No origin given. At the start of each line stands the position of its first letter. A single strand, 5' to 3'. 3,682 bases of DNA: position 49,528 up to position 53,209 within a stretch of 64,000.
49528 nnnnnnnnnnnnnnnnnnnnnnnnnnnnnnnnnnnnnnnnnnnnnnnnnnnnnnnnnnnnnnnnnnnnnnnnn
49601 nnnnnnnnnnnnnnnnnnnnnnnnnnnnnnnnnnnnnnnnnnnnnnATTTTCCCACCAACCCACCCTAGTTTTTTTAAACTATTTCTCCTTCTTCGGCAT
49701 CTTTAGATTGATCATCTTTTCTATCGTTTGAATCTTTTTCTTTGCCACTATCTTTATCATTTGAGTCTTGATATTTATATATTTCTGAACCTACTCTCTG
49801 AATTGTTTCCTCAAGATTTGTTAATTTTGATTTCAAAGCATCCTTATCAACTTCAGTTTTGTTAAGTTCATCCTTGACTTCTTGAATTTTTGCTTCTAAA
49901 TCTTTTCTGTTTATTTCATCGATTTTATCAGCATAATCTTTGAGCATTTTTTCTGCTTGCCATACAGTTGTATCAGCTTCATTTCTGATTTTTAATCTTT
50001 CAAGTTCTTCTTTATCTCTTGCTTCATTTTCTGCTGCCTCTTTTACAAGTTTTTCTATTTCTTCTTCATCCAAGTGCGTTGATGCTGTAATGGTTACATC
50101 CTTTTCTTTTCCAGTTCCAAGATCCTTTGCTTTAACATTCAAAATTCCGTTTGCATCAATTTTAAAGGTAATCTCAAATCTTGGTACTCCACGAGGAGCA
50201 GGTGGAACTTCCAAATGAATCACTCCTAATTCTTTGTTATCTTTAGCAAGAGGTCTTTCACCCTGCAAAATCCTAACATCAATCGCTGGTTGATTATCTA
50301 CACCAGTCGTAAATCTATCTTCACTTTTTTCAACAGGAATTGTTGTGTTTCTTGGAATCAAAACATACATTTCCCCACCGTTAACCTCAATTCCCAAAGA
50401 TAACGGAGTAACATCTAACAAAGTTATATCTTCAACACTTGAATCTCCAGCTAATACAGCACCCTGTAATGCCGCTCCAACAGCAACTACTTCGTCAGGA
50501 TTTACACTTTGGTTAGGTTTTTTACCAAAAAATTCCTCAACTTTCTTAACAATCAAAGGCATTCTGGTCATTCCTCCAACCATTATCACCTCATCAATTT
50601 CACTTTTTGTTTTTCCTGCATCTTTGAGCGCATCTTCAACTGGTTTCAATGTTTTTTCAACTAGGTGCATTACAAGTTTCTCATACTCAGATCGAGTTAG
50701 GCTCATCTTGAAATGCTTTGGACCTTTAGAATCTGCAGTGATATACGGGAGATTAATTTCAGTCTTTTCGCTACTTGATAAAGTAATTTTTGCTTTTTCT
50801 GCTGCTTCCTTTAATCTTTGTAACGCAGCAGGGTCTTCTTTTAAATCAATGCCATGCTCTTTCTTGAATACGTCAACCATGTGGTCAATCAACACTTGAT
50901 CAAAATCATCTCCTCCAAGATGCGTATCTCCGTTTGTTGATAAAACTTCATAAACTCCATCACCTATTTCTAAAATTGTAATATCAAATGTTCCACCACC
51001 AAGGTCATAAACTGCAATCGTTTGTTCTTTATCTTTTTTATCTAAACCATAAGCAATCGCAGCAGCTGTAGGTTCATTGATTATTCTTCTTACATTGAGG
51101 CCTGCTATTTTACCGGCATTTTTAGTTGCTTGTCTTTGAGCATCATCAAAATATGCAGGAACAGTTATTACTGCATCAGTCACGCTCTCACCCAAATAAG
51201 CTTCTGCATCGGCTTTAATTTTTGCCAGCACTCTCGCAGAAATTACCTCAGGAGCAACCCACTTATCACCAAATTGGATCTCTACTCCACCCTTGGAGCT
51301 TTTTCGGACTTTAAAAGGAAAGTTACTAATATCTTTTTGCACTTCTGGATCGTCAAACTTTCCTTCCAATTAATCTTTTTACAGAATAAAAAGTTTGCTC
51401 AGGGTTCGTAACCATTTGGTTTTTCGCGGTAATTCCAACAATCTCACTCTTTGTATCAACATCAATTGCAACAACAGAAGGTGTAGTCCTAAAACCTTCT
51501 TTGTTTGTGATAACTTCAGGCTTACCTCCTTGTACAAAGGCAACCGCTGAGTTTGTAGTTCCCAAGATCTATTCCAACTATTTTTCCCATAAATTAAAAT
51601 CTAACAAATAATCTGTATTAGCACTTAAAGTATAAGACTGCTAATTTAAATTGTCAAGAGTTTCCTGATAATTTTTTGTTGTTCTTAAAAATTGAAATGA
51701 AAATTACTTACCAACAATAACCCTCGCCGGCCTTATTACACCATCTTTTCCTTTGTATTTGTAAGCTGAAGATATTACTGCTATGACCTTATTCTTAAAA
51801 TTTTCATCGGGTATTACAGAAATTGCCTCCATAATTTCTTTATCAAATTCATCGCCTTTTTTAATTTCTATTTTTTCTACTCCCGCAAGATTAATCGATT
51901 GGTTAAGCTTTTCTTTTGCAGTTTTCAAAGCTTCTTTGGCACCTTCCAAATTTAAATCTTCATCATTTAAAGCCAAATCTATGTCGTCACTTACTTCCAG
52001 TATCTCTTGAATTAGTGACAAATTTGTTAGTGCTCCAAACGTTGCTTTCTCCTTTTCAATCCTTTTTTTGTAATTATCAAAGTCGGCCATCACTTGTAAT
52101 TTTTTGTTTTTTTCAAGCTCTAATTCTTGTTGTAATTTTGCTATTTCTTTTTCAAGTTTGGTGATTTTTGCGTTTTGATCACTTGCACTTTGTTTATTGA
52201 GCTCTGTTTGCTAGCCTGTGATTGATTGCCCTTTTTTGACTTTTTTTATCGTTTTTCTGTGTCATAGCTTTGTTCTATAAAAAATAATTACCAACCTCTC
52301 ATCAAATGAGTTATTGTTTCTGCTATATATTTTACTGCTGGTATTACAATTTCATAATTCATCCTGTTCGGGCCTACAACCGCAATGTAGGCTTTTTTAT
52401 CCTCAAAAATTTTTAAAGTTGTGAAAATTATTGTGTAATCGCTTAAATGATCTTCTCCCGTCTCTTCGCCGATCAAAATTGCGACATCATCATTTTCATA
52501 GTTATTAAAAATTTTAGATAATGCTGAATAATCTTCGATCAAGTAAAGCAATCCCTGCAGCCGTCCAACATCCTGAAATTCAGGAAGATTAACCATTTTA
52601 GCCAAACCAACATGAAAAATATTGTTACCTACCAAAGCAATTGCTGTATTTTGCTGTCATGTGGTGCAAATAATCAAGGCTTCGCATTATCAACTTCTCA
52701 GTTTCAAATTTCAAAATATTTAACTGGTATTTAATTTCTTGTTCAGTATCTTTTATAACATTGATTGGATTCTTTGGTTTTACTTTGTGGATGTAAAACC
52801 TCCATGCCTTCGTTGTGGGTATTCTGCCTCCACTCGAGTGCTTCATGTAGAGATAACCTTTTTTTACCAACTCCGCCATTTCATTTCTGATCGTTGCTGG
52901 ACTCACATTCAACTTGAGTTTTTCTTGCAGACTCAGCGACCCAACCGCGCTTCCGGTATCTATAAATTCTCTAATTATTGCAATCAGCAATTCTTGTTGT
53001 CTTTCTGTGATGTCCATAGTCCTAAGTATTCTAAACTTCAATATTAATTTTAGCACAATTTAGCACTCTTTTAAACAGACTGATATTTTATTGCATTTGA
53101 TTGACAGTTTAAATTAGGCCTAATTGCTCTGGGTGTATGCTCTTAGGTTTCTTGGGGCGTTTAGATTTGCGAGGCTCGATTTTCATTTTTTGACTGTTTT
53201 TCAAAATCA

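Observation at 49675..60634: Cluster of single-nucleotide frameshifts in essential or conserved genes (hrcA, grpE, dnaK, proS x2; radA x2 at 22.4-22.6 kb)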

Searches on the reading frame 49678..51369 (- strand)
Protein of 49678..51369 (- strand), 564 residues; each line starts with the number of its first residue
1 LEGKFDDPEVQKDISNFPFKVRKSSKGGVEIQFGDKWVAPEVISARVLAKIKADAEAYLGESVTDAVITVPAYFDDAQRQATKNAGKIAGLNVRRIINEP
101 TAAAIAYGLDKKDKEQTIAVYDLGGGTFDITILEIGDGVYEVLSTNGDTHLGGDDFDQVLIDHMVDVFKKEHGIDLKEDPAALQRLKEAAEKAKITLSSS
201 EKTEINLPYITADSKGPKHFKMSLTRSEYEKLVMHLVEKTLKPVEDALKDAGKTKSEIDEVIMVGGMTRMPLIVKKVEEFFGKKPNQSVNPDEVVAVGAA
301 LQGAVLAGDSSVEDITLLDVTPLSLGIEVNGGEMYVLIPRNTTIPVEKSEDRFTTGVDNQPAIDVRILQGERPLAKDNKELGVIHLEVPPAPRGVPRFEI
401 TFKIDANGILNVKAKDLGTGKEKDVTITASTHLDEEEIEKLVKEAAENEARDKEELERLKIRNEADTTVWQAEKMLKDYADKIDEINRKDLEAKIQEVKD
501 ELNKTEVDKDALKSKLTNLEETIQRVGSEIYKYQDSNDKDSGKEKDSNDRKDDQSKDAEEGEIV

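Call 15: search_protein_families(library=ncbifam, proteins=[window:49678-51369:-], max_evalue=0.01)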
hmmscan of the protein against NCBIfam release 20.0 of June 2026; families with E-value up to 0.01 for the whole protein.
window:49678-51369:- (564 aa): 16 families
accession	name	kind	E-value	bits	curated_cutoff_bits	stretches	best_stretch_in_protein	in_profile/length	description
NF001413.0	PRK00290.1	equivalog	2.1e-230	766.3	648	1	7-559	77-617/625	molecular chaperone DnaK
TIGR02350.1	prok_dnaK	equivalog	1.5e-224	746.8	822.55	1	9-531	77-595/596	molecular chaperone DnaK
NF009947.0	PRK13411.1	equivalog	1e-197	658.3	1002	1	10-555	80-624/662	molecular chaperone DnaK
NF009946.0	PRK13410.1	equivalog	5.6e-186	619.6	1019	1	9-540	79-611/669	molecular chaperone DnaK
NF003520.0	PRK05183.1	subfamily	8.5e-154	513.3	620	1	9-524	96-598/621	Fe-S protein assembly chaperone HscA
TIGR01991.1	HscA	equivalog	2.7e-152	508.3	708.55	1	9-523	76-577/600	Fe-S protein assembly chaperone HscA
NF002399.0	PRK01433.1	equivalog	1.8e-102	343.9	743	1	29-526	107-573/595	Fe-S protein assembly chaperone HscA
NF008673.0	PRK11678.1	equivalog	1.5e-17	63.6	331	2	43-140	129-233/450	molecular chaperone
NF011660.0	PRK15080.1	equivalog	2.9e-12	46.4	182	1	44-151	75-176/277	ethanolamine utilization protein EutJ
TIGR02529.1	EutJ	subfamily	5.1e-12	45.8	152.1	1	44-151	42-143/239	ethanolamine utilization protein EutJ family protein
NF010539.0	PRK13927.1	subfamily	3.8e-11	42.5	293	1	62-249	98-269/339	rod shape-determining protein MreB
TIGR00904.1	mreB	subfamily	1.1e-10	41.1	365.75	1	66-170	101-199/334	MreB/Mrl family cell shape determining protein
TIGR01174.1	ftsA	equivalog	6.9e-08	32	175.85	2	187-294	243-350/371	cell division protein FtsA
NF010540.1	PRK13929.1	exception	1.4e-07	30.9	515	1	47-165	80-194/334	rod-share determining protein MreBH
NF007009.0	PRK09472.1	equivalog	0.0071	15.5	409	0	80-136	170-224/420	cell division protein FtsA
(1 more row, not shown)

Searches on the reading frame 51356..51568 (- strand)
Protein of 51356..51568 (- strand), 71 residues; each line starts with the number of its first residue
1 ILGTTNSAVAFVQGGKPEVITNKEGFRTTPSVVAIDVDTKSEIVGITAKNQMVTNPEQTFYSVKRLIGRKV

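Call 15: search_protein_families(library=ncbifam, proteins=[window:51356-51568:-], max_evalue=0.01)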
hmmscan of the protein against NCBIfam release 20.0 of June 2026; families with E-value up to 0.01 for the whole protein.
window:51356-51568:- (71 aa): 7 families
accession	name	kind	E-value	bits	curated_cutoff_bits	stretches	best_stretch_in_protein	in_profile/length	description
NF001413.0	PRK00290.1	equivalog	2.5e-24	85.6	648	1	2-70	9-76/625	molecular chaperone DnaK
TIGR02350.1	prok_dnaK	equivalog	2.6e-24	85.6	822.55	1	2-70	7-74/596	molecular chaperone DnaK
NF009947.0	PRK13411.1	equivalog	4e-23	81.3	1002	1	2-70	9-76/662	molecular chaperone DnaK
NF009946.0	PRK13410.1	equivalog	4.8e-22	77.9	1019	1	2-70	9-76/669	molecular chaperone DnaK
NF003520.0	PRK05183.1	subfamily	2.2e-14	52.8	620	1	2-70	26-93/621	Fe-S protein assembly chaperone HscA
TIGR01991.1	HscA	equivalog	1.5e-13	50.2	708.55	1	2-70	6-73/600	Fe-S protein assembly chaperone HscA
NF002399.0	PRK01433.1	equivalog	0.00062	18.5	743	1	2-70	26-82/595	Fe-S protein assembly chaperone HscA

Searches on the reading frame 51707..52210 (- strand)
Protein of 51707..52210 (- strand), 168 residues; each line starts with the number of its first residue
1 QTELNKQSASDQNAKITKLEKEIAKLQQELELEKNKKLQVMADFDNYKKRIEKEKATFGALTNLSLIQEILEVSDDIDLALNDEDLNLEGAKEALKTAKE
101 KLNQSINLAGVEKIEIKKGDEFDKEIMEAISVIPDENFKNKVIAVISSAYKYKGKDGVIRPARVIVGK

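Call 15: search_protein_families(library=ncbifam, proteins=[window:51707-52210:-], max_evalue=0.01)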
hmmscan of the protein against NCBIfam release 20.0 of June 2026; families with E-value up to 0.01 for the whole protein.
window:51707-52210:- (168 aa): 26 families (the best 25 are shown)
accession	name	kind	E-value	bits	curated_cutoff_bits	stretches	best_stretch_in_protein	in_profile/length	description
NF010738.0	PRK14140.1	equivalog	1.1e-22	80.8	137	1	6-167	29-190/191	nucleotide exchange factor GrpE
NF010737.0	PRK14139.1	equivalog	2.5e-18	66.7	164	1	6-167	27-185/188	nucleotide exchange factor GrpE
NF010757.0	PRK14160.1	equivalog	9.6e-18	64.3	184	1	5-166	52-209/211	nucleotide exchange factor GrpE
NF010748.0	PRK14150.1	equivalog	1.7e-17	63.6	152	1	6-168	33-196/198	nucleotide exchange factor GrpE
NF010747.0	PRK14149.1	equivalog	1.8e-16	60.2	176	1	6-168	27-189/191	nucleotide exchange factor GrpE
NF010759.0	PRK14162.1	equivalog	3.6e-16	59.4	176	1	6-167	31-193/194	nucleotide exchange factor GrpE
NF010741.0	PRK14143.1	equivalog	7.2e-16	58.4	184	1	4-166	61-224/258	nucleotide exchange factor GrpE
NF010751.0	PRK14154.1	equivalog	1.1e-15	57.7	266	1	17-166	55-206/208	nucleotide exchange factor GrpE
NF010761.0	PRK14164.1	equivalog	1.2e-15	58.1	167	1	13-167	70-215/220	nucleotide exchange factor GrpE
NF010755.0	PRK14158.1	equivalog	2.4e-15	56.5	200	1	5-167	31-193/198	nucleotide exchange factor GrpE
NF010750.0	PRK14153.1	equivalog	1.7e-14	53.8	194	1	6-168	25-187/194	nucleotide exchange factor GrpE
NF010756.0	PRK14159.1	equivalog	1.8e-14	54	171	1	10-168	18-176/176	nucleotide exchange factor GrpE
NF010758.0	PRK14161.1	equivalog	5.4e-14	52.3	206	1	3-168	7-176/178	nucleotide exchange factor GrpE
NF010742.0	PRK14144.1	equivalog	6.1e-14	52.3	215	1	3-167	34-197/199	nucleotide exchange factor GrpE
NF010749.0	PRK14151.1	equivalog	3.8e-13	49.5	231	1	6-168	12-175/188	nucleotide exchange factor GrpE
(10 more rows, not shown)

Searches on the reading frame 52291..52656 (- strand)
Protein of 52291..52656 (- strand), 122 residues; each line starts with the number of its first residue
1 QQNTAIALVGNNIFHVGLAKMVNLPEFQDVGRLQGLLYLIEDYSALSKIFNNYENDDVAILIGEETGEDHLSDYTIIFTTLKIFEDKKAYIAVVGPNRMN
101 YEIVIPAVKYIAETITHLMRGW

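Call 15: search_protein_families(library=ncbifam, proteins=[window:52291-52656:-], max_evalue=0.01)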
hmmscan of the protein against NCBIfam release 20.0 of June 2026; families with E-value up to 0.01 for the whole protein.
window:52291-52656:- (122 aa): 1 family
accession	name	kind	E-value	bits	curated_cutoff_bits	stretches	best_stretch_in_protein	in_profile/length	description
TIGR00331.1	hrcA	equivalog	1.4e-20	74.2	197.2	1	12-118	229-337/338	heat-inducible transcriptional repressor HrcA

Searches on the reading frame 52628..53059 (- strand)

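Call 15: search_protein_families(library=ncbifam, proteins=[window:52628-53059:-], max_evalue=0.01)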
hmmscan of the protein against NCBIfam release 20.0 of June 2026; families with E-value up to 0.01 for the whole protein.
window:52628-53059:- (144 aa): 4 families
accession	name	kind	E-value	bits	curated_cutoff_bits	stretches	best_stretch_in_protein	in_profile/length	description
TIGR00331.1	hrcA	equivalog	1.3e-32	113.7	197.2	1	18-136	1-118/338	heat-inducible transcriptional repressor HrcA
NF003033.0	PRK03911.1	equivalog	3.2e-18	66.3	248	1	18-112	4-97/264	HrcA family transcriptional regulator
TIGR00498.1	lexA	equivalog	0.0001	21.9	110.95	1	16-119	3-112/203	transcriptional repressor LexA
NF052282.1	PLP_TF_PdxR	equivalog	0.00097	18.3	320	1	49-129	34-113/448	MocR-like pyridoxine biosynthesis transcription factor PdxR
